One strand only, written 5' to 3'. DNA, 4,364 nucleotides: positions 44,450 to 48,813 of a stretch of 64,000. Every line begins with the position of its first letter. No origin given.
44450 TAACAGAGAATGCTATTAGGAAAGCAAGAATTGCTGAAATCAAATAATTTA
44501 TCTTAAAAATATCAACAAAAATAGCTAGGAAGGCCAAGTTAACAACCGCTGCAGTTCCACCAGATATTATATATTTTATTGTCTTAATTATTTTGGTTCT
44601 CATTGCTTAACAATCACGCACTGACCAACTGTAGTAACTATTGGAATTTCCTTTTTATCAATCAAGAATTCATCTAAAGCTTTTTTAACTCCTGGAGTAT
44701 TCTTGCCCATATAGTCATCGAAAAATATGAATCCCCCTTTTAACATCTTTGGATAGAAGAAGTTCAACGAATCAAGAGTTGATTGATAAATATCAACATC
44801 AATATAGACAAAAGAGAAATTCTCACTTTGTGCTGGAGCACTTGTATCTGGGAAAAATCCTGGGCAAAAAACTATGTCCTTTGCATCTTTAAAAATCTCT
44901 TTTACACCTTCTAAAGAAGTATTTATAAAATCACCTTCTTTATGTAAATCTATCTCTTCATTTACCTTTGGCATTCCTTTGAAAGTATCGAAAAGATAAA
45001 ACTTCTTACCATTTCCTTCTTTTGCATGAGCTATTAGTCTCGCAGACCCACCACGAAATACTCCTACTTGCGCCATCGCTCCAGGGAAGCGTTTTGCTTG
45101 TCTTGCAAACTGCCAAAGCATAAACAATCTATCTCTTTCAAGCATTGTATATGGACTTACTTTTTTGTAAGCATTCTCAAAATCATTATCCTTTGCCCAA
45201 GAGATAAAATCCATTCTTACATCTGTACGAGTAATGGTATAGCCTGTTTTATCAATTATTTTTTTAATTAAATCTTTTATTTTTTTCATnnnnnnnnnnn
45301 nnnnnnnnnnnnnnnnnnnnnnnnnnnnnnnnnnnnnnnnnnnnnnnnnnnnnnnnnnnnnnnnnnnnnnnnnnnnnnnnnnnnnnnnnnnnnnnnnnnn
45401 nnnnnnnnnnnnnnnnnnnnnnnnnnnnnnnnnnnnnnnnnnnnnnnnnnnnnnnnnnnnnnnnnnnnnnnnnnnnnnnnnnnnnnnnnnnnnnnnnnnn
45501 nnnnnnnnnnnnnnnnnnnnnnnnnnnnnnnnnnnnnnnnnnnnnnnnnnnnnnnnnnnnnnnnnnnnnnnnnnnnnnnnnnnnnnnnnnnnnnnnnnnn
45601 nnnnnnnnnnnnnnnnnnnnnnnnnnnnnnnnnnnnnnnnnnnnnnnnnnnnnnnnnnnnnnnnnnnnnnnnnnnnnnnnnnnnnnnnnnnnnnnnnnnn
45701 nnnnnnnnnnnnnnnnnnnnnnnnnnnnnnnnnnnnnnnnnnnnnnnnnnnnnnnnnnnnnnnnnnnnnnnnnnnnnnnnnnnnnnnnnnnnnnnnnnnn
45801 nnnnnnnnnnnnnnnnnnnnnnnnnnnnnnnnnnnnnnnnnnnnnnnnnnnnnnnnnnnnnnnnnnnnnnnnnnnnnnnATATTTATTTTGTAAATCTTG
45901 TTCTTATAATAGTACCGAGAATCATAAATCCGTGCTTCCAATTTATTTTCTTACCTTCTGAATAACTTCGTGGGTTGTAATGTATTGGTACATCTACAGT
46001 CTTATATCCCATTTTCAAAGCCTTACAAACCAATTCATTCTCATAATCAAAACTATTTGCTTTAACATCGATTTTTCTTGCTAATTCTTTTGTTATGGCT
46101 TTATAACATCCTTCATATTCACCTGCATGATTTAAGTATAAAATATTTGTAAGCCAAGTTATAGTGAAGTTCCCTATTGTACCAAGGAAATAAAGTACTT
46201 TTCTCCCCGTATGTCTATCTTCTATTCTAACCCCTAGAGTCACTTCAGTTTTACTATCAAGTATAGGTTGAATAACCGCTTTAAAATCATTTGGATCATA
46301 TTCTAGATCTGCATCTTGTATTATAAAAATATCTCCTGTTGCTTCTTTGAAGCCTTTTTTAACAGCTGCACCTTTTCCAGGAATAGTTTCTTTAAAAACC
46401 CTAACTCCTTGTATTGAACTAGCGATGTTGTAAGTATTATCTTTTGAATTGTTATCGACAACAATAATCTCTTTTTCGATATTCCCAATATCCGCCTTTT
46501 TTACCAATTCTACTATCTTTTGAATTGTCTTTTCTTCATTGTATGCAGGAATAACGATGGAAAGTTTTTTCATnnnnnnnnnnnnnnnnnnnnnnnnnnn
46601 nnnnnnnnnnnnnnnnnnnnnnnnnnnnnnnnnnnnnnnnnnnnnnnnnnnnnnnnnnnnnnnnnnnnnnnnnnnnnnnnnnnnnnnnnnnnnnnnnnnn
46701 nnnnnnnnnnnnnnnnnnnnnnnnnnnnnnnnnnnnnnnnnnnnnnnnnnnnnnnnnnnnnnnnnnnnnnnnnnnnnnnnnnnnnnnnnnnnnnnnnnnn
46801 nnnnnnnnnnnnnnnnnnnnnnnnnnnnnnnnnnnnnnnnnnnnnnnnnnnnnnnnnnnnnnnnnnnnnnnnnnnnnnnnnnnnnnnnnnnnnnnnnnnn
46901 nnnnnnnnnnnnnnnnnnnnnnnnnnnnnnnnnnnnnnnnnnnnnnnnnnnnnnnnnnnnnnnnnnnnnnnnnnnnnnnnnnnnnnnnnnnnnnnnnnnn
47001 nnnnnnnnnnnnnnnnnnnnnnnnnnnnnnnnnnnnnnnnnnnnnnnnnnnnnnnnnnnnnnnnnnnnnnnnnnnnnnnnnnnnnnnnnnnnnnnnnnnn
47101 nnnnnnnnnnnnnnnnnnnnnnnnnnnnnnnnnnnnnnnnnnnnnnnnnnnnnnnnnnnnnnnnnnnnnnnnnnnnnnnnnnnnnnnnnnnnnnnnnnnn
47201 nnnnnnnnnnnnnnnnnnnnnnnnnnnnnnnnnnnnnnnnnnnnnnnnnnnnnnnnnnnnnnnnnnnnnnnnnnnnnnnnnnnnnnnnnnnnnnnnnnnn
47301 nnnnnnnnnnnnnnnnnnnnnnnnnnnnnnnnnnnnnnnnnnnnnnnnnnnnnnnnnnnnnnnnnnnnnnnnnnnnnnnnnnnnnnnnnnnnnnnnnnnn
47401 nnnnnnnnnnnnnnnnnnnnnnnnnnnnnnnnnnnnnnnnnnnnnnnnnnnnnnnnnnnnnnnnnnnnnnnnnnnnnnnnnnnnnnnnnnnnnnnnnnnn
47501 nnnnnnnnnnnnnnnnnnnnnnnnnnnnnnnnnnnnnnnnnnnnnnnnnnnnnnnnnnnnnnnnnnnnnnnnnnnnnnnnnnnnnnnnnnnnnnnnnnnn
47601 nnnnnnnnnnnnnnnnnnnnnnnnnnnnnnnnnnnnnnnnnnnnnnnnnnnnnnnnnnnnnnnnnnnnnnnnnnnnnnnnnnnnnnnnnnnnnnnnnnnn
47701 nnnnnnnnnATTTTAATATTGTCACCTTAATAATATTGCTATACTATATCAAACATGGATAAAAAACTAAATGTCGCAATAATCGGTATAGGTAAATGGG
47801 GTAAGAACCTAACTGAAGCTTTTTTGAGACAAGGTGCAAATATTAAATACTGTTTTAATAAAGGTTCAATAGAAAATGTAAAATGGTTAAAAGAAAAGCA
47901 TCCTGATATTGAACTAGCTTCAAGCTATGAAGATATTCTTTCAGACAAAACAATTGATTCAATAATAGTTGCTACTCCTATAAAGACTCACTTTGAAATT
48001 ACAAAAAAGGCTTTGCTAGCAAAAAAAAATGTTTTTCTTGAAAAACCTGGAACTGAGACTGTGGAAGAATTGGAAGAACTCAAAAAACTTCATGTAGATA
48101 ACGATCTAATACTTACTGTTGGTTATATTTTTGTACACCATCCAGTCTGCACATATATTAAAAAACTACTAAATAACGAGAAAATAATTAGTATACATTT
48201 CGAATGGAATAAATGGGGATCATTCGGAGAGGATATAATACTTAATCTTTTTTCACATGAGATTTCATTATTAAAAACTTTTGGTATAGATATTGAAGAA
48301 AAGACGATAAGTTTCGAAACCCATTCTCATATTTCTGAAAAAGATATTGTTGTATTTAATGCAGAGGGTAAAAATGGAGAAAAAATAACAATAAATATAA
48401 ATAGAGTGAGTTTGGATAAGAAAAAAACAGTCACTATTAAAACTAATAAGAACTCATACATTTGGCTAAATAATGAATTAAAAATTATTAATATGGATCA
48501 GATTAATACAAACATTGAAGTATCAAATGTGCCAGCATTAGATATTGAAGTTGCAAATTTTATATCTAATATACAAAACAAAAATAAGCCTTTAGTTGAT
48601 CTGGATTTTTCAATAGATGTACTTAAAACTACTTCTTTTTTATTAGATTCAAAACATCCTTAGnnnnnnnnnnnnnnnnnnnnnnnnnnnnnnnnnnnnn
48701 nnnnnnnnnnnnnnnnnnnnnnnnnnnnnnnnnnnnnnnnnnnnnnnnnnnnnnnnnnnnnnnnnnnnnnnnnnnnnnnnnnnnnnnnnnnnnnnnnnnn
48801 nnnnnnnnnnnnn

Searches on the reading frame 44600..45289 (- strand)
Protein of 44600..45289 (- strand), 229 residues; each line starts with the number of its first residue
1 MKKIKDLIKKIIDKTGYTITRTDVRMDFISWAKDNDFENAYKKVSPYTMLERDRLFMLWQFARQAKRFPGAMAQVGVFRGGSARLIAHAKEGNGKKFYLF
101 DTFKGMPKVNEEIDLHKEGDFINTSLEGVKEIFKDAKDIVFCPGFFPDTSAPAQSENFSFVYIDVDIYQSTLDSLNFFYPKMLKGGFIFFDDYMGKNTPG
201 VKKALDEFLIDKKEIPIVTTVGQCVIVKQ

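Call 9: search_protein_families(library=pfam, proteins=[window:44600-45289:-], max_evalue=0.001)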
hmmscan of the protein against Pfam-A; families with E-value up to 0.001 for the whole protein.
window:44600-45289:- (229 aa): 2 families
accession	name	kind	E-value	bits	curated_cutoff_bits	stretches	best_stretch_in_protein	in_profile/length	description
PF05711.17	TylF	-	7.7e-26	91.3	23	1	46-211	67-245/264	Macrocin-O-methyltransferase (TylF)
PF13578.12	Methyltransf_24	-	1.2e-08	36.3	26.3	1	74-193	2-105/105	Methyltransferase domain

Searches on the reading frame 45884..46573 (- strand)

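Call 9: search_protein_families(library=pfam, proteins=[window:45884-46573:-], max_evalue=0.001)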
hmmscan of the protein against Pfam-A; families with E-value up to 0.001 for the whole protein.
window:45884-46573:- (229 aa): 3 families
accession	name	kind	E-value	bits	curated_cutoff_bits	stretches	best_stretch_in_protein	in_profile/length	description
PF00535.33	Glycos_transf_2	-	9.1e-30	104.2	23.3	1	5-119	1-118/168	Glycosyl transferase family 2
PF13641.12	Glyco_tranf_2_3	-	2.5e-08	34.7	27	1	4-111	3-118/230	Glycosyltransferase like family 2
PF10111.15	Glyco_tranf_2_2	-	1.1e-05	25.5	27.3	1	5-102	1-104/276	Glycosyltransferase like family 2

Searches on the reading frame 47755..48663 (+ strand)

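Call 9: search_protein_families(library=pfam, proteins=[window:47755-48663:+], max_evalue=0.001)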
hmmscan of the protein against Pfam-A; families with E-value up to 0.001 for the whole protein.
window:47755-48663:+ (302 aa): 2 families
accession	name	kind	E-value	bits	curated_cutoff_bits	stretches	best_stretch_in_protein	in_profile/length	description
PF01408.29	GFO_IDH_MocA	-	7.8e-21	75.4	24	1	5-124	1-120/120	Oxidoreductase family, NAD-binding Rossmann fold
PF03807.23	F420_oxidored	-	9.4e-05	23.4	21.6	1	7-86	2-79/94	NADP oxidoreductase coenzyme F420-dependent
